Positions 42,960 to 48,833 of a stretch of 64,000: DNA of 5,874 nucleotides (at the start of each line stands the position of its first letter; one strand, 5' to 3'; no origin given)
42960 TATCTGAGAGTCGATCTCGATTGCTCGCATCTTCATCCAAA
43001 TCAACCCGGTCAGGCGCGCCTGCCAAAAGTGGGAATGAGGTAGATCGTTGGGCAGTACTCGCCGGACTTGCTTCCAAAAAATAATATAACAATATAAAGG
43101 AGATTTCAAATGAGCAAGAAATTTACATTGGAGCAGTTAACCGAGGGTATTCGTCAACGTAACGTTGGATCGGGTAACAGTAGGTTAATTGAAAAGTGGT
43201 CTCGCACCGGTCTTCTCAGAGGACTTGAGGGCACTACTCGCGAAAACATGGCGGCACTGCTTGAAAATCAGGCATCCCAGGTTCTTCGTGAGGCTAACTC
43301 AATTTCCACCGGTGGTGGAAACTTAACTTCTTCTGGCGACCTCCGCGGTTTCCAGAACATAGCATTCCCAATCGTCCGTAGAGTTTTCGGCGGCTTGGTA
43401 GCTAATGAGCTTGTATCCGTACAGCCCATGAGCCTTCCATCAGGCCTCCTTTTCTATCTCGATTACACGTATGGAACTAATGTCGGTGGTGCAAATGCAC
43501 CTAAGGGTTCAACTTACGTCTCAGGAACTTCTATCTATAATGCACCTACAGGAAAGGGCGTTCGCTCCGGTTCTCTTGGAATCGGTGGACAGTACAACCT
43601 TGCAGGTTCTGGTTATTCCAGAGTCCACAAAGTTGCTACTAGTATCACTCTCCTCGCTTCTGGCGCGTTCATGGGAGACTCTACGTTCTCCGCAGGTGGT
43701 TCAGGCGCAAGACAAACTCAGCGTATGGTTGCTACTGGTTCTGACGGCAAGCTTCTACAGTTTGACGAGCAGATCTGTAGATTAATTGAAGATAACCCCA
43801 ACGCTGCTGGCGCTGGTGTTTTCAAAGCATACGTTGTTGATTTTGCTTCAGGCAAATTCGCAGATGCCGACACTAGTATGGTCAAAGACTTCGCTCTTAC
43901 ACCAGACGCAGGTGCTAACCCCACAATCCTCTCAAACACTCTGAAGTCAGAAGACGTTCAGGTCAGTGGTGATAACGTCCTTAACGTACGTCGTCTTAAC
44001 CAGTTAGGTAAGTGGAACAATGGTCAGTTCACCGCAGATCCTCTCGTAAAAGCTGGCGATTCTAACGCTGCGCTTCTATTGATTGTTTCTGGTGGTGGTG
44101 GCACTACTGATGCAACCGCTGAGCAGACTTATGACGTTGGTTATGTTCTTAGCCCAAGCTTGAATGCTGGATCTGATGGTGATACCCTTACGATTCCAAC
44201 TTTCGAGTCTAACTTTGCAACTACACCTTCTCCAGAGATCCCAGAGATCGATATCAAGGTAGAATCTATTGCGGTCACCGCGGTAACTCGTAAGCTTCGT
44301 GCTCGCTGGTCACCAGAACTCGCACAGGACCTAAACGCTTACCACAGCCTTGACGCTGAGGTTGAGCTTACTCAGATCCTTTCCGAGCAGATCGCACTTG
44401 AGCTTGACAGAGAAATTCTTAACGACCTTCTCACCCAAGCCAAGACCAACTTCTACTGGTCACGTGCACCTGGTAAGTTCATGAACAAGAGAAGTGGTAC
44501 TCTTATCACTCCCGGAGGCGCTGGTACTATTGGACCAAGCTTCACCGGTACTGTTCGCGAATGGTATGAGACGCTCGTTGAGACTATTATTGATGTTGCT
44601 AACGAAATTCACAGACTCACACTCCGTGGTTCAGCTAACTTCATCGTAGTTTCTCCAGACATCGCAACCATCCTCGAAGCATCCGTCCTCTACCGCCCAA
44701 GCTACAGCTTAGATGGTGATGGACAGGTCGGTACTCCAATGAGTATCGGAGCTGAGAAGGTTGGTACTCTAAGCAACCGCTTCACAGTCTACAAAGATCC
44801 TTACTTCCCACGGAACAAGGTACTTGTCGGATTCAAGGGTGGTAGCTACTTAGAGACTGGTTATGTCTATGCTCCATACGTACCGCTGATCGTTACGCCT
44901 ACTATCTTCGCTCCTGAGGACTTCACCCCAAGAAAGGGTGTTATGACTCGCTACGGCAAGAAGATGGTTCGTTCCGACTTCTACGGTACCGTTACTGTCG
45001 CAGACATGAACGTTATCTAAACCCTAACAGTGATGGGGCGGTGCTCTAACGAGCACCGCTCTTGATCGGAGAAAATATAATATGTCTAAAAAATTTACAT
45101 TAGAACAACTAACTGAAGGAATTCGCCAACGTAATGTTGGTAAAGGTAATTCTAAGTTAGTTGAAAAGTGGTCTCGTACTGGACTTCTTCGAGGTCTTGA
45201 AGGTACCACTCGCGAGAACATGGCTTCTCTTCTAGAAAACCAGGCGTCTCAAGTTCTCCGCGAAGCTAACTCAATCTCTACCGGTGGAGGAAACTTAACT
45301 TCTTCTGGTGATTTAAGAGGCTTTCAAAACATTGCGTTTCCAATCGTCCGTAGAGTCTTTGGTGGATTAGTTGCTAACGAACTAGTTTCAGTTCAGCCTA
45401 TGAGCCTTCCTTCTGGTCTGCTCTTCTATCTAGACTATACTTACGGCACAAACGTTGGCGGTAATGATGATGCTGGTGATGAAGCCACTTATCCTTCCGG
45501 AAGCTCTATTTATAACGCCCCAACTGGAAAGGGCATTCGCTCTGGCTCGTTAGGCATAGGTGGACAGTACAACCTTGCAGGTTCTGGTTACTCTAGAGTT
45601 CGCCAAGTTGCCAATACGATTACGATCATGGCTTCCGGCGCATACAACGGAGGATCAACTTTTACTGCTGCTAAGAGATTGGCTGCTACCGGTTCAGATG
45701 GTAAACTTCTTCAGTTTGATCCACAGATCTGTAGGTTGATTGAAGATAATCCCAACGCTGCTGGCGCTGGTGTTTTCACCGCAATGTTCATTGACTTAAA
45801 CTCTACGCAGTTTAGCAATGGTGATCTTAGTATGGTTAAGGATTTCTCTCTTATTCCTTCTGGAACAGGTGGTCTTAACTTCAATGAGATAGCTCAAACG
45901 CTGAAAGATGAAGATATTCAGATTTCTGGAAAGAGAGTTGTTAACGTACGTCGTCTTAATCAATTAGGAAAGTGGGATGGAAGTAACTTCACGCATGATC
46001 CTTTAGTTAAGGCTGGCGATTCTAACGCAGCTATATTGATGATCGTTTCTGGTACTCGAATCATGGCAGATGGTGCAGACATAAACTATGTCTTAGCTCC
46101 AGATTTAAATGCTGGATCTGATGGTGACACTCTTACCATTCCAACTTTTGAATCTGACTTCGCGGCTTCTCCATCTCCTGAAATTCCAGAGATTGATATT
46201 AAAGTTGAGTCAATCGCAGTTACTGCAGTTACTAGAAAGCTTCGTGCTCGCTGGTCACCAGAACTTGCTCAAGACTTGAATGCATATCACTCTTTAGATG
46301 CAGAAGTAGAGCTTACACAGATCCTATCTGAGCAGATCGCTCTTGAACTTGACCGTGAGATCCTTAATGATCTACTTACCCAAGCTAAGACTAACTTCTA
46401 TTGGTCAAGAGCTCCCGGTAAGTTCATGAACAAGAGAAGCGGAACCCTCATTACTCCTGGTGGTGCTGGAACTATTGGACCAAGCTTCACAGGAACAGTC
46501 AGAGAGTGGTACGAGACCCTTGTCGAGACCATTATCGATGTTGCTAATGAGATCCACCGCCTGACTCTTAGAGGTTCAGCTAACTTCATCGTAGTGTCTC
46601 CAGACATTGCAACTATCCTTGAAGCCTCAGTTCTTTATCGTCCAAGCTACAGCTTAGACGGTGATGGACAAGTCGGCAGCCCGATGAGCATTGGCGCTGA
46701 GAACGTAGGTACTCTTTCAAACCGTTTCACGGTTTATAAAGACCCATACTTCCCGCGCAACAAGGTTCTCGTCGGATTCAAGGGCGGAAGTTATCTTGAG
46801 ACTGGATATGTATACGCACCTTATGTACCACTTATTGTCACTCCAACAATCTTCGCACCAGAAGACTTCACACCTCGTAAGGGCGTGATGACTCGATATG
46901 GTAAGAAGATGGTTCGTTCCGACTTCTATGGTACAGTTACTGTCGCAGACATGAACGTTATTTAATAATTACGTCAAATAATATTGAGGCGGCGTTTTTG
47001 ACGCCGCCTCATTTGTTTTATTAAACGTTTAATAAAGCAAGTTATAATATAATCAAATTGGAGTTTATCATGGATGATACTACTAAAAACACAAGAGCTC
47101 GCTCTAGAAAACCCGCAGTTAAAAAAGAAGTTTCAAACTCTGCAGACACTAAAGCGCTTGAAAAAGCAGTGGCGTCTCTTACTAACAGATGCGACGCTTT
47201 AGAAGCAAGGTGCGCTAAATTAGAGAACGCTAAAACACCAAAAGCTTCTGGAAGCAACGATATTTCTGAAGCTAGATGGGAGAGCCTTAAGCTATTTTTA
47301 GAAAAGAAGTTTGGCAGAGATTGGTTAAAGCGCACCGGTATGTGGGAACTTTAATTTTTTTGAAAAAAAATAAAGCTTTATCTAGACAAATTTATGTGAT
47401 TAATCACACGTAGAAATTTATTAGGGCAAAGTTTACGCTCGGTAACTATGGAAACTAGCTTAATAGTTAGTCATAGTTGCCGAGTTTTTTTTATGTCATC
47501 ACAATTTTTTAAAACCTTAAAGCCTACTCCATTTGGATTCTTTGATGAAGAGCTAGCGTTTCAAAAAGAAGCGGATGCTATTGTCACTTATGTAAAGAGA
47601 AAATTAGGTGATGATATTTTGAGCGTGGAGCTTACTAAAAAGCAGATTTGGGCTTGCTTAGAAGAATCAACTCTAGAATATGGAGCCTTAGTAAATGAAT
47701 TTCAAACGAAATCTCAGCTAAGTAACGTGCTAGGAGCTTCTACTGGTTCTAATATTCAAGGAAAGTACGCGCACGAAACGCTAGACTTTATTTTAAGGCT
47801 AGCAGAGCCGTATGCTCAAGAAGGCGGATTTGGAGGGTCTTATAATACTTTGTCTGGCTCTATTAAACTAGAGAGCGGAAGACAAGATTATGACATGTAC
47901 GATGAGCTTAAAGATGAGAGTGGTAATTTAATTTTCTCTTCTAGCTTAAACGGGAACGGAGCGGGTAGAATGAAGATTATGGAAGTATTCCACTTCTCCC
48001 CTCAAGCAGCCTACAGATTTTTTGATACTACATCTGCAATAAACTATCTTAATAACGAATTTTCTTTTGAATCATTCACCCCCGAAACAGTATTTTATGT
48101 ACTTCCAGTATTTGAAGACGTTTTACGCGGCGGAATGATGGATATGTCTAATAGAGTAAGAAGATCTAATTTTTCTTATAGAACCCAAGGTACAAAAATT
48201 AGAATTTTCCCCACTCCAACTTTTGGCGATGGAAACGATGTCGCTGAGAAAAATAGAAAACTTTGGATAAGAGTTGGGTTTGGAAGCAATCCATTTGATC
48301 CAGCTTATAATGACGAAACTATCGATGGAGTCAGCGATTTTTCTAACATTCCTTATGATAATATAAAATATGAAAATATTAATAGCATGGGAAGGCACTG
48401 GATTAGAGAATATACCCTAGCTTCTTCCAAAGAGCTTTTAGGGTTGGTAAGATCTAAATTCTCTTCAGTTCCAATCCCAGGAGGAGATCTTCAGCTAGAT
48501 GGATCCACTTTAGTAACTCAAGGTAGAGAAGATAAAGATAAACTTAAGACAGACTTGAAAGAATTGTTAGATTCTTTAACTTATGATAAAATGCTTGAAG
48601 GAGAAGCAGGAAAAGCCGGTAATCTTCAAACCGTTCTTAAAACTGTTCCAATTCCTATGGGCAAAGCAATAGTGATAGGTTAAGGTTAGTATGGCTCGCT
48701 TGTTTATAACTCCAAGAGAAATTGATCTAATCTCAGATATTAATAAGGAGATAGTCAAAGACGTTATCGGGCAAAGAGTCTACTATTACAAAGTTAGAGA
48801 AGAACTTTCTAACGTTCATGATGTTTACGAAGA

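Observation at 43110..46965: Two tandem major capsid genes with near-identical shell cores but different surface insertion domains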

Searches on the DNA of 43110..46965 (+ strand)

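Call 12: search_dna_similar(query=window:43110-46965:+, collection=phages, mode=near, max_rows=20)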
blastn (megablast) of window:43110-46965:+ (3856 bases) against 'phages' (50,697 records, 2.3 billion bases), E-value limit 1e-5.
No match.

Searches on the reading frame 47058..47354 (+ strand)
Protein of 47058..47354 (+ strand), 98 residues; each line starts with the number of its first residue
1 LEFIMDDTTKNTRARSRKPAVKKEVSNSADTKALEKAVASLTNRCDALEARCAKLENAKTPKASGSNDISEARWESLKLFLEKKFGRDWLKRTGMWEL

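Call 17: search_protein_families(library=phrogs, proteins=[window:47058-47354:+], max_evalue=0.01)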
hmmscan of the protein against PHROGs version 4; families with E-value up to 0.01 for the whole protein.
window:47058-47354:+ (98 aa): 0 families

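Call 84: search_protein_families(library=pfam, proteins=[window:47058-47354:+], max_evalue=0.1)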
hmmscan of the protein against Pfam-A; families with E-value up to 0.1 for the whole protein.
window:47058-47354:+ (98 aa): 4 families
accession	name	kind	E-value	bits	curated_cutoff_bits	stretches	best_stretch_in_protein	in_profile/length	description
PF23991.1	DUF7310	-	0.0024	18.8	40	1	23-57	17-51/83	Coiled-coil region of unknown function (DUF7310)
PF16526.10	CLZ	-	0.054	14.3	26.7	1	26-58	21-53/71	C-terminal leucine zipper domain of cyclic nucleotide-gated channels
PF07323.17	DUF1465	-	0.058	13.7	25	1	13-68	83-138/153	Protein of unknown function (DUF1465)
PF10443.15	RNA12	-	0.067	12.4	27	1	11-93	237-321/429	RNA12 protein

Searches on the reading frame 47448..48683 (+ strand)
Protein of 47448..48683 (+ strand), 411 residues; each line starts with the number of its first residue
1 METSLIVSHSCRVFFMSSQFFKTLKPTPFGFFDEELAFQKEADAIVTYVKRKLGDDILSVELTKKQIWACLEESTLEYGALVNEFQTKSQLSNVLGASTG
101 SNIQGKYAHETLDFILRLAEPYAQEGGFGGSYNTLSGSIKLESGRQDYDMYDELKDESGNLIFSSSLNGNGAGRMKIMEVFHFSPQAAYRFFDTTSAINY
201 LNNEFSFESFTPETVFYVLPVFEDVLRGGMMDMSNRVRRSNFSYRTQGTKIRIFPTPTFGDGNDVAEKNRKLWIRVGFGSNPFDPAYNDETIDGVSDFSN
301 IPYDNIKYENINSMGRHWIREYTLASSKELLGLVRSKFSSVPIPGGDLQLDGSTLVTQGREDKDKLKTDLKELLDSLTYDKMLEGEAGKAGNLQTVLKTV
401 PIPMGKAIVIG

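Call 16: search_protein_families(library=phrogs, proteins=[window:47448-48683:+], max_evalue=0.01)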
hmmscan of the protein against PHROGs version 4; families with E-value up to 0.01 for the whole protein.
window:47448-48683:+ (411 aa): 1 family
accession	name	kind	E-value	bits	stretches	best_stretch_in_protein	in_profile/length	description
phrog_211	-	connector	2.2e-09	37.1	1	39-375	724-964/976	head-tail adaptor Ad2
